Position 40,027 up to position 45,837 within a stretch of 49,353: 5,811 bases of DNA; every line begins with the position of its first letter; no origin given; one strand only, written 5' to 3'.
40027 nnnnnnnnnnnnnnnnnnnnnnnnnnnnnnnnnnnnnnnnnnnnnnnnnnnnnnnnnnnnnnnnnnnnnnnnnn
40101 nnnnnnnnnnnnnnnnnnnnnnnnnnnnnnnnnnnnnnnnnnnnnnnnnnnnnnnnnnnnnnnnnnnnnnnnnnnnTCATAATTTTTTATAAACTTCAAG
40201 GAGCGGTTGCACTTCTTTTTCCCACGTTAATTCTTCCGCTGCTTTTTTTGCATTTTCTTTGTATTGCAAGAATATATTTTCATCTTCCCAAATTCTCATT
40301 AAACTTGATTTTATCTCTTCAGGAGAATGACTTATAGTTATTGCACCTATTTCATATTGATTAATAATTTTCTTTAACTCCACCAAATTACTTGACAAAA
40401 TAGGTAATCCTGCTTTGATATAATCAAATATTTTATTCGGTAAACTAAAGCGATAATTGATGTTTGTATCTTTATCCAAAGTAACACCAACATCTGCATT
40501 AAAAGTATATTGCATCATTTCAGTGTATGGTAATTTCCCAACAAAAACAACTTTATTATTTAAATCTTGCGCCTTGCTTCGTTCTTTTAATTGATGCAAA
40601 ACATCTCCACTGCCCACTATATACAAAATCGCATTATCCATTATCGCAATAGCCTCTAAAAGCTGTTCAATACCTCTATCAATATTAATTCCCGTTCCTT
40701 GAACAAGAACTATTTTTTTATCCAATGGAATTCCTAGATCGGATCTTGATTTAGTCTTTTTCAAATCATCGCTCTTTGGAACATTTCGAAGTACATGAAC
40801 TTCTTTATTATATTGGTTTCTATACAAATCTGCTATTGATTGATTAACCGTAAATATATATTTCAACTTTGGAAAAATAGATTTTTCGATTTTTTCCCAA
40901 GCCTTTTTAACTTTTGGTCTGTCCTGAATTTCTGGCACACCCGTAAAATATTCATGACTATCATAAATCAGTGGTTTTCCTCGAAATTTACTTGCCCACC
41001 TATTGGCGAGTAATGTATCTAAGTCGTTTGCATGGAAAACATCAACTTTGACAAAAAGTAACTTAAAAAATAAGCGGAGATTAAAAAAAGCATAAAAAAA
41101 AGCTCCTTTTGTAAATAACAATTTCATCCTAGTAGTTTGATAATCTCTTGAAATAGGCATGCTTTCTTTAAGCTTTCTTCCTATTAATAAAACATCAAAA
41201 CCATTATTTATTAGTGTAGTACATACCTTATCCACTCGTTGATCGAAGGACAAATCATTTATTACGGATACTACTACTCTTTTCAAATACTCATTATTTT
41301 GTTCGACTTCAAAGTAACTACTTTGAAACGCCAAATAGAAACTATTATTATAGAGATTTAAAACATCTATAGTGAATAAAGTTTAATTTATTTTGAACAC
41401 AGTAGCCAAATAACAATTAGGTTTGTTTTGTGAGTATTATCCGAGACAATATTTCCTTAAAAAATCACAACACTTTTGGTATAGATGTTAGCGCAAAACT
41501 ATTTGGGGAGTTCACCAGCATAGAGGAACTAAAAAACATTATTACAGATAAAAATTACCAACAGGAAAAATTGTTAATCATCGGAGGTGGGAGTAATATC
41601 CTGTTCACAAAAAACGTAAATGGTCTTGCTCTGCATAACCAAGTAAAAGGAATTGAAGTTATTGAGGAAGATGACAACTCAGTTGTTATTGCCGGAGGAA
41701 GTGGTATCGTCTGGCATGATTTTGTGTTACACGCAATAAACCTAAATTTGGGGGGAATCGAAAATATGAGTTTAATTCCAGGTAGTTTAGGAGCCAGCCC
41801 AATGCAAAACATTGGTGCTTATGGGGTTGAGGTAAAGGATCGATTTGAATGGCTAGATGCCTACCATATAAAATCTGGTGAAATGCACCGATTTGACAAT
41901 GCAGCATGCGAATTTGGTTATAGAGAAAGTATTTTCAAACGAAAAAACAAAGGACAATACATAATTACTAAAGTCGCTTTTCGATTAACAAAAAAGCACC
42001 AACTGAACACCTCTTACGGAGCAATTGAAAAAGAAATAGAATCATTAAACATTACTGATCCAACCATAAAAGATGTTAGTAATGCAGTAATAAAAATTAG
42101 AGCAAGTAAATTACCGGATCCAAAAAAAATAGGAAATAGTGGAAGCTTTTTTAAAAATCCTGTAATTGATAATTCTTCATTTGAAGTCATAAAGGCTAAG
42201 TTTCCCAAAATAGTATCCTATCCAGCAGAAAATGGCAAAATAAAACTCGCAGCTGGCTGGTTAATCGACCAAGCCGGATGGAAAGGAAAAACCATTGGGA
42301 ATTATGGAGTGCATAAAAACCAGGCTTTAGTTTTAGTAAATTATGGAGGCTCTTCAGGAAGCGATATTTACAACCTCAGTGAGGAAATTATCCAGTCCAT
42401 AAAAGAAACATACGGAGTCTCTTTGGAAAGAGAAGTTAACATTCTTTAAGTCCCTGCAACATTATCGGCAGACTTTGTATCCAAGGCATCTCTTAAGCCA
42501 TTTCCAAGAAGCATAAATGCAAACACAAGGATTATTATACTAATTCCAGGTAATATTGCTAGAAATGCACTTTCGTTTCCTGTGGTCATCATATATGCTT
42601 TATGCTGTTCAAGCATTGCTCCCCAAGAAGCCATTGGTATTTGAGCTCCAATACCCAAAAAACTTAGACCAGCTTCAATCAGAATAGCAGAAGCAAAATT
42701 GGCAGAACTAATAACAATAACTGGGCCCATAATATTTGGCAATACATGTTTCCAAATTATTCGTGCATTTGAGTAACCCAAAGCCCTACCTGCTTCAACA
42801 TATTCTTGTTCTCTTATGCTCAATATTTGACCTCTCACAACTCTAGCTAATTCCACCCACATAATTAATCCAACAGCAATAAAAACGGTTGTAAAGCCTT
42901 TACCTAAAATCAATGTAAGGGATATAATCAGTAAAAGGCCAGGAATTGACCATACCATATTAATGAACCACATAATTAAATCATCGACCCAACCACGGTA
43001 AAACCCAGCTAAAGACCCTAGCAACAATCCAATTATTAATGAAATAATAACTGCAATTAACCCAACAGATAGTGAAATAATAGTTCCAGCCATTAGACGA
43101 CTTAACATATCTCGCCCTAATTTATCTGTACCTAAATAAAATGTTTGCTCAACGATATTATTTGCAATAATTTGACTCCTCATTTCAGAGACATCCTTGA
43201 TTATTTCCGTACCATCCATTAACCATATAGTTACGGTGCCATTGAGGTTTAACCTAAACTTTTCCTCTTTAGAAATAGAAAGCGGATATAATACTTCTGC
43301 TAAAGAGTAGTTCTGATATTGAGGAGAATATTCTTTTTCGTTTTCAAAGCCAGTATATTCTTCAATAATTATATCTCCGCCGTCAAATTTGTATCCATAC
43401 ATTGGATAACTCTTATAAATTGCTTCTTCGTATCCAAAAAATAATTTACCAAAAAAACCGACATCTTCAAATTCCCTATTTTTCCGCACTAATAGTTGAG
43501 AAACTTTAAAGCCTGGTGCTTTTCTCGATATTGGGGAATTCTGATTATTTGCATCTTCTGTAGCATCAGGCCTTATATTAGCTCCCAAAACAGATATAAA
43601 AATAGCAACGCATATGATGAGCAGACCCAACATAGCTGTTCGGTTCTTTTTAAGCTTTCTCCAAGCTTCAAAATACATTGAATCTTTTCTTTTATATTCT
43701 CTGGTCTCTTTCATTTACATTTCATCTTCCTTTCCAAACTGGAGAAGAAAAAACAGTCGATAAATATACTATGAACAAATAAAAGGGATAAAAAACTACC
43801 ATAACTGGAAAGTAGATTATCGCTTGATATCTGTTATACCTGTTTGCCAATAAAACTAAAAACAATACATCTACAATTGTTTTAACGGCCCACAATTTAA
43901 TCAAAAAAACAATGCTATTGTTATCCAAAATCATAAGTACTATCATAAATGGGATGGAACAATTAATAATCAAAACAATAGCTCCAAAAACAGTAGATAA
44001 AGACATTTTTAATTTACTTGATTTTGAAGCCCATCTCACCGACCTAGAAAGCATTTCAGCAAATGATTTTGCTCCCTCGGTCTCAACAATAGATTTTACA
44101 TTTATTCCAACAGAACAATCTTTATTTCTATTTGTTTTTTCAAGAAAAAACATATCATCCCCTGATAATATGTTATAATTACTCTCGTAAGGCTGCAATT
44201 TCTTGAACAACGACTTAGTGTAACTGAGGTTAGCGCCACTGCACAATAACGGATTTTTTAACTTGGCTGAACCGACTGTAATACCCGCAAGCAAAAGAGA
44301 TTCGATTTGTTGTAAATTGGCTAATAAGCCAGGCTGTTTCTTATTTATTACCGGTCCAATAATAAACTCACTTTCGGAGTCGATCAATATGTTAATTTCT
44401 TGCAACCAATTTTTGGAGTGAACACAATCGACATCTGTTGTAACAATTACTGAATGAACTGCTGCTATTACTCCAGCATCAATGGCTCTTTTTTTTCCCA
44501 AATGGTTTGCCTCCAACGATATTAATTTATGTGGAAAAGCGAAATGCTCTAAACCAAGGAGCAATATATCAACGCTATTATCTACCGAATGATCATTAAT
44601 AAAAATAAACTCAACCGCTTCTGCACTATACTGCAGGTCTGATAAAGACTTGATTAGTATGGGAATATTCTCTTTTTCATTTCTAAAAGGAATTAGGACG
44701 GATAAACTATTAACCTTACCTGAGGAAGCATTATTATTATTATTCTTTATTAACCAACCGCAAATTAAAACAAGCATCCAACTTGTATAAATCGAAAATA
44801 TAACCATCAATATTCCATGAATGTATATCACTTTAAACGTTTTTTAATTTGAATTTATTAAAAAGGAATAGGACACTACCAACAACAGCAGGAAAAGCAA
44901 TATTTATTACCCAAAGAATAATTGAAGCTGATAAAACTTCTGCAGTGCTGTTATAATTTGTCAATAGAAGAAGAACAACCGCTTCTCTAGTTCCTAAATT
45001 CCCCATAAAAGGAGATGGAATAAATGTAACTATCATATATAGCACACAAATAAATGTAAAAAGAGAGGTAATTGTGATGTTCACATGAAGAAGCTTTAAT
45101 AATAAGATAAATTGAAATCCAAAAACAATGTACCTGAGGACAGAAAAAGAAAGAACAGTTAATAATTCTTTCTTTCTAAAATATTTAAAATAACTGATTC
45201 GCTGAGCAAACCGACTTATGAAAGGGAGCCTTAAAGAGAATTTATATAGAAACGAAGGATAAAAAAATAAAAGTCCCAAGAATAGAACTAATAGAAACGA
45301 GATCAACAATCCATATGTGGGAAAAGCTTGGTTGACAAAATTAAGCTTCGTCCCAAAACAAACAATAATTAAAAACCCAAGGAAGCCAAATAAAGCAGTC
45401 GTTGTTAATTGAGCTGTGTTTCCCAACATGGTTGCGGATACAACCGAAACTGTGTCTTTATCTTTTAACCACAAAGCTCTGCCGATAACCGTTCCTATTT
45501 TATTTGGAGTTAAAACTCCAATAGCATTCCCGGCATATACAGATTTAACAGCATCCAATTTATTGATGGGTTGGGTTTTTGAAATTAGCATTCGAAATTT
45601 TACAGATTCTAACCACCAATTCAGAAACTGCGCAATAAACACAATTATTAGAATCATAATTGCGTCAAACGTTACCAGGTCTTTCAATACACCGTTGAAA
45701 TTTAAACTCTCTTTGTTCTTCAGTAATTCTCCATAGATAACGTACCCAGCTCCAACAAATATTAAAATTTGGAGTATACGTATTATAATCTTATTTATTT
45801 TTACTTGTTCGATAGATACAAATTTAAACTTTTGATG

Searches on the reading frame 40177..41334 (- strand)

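Call 82: search_protein_families(library=pfam, proteins=[window:40177-41334:-], max_evalue=0.00001)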
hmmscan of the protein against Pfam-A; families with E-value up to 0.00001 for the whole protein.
window:40177-41334:- (385 aa): 3 families
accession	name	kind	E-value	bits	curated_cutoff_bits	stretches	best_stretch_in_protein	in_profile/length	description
PF00534.26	Glycos_transf_1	-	6e-17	62.1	26.4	1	193-364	2-171/172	Glycosyl transferases group 1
PF13692.12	Glyco_trans_1_4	-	4.8e-11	43.5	27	1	219-351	13-142/142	Glycosyl transferases group 1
PF13439.12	Glyco_transf_4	-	7e-09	36.4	28.5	1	36-184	10-164/170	Glycosyltransferase Family 4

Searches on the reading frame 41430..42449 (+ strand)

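Call 82: search_protein_families(library=pfam, proteins=[window:41430-42449:+], max_evalue=0.00001)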
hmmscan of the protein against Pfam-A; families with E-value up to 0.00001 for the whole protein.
window:41430-42449:+ (339 aa): 2 families
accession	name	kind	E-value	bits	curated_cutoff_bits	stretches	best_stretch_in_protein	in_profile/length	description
PF02873.21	MurB_C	-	9.7e-28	96.7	27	1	216-339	2-99/99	UDP-N-acetylenolpyruvoylglucosamine reductase, C-terminal domain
PF01565.28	FAD_binding_4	-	1.8e-16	60.5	26.4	1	28-155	7-138/139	FAD binding domain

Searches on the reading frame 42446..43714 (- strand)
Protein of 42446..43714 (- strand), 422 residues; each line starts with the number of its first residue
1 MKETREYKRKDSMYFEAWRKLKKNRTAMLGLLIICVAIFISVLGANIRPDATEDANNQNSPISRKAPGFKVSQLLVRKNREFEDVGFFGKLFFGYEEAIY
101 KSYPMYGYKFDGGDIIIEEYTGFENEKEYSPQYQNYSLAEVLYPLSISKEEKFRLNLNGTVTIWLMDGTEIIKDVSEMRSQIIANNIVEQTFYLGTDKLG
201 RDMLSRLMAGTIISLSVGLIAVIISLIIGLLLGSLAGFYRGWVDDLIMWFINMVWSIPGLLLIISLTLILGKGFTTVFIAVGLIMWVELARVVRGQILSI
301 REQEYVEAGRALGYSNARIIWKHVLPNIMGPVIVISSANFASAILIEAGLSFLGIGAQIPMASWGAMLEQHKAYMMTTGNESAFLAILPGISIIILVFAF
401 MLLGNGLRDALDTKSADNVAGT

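Call 82: search_protein_families(library=pfam, proteins=[window:42446-43714:-], max_evalue=0.00001)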
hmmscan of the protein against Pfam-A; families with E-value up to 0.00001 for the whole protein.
window:42446-43714:- (422 aa): 2 families
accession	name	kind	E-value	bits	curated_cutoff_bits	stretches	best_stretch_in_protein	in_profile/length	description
PF00528.27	BPD_transp_1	-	8.8e-32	110.7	26.4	1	229-413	1-180/184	Binding-protein-dependent transport system inner membrane component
PF12911.12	OppC_N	-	6.7e-08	32.7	23.9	1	16-59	5-50/53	N-terminal TM domain of oligopeptide transport permease C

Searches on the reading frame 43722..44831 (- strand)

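Call 82: search_protein_families(library=pfam, proteins=[window:43722-44831:-], max_evalue=0.00001)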
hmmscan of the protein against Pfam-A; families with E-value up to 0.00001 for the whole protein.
window:43722-44831:- (369 aa): 1 family
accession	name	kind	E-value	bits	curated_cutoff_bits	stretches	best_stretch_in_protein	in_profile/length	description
PF00535.33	Glycos_transf_2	-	4.7e-17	62.9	23.3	1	44-211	1-166/168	Glycosyl transferase family 2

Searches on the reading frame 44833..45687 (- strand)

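Call 82: search_protein_families(library=pfam, proteins=[window:44833-45687:-], max_evalue=0.00001)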
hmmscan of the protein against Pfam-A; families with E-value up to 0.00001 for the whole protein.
window:44833-45687:- (284 aa): 1 family
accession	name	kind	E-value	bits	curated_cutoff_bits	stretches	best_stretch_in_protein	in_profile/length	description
PF03706.18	LPG_synthase_TM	-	2.4e-22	80.2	33.4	1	7-270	31-302/302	Lysylphosphatidylglycerol synthase TM region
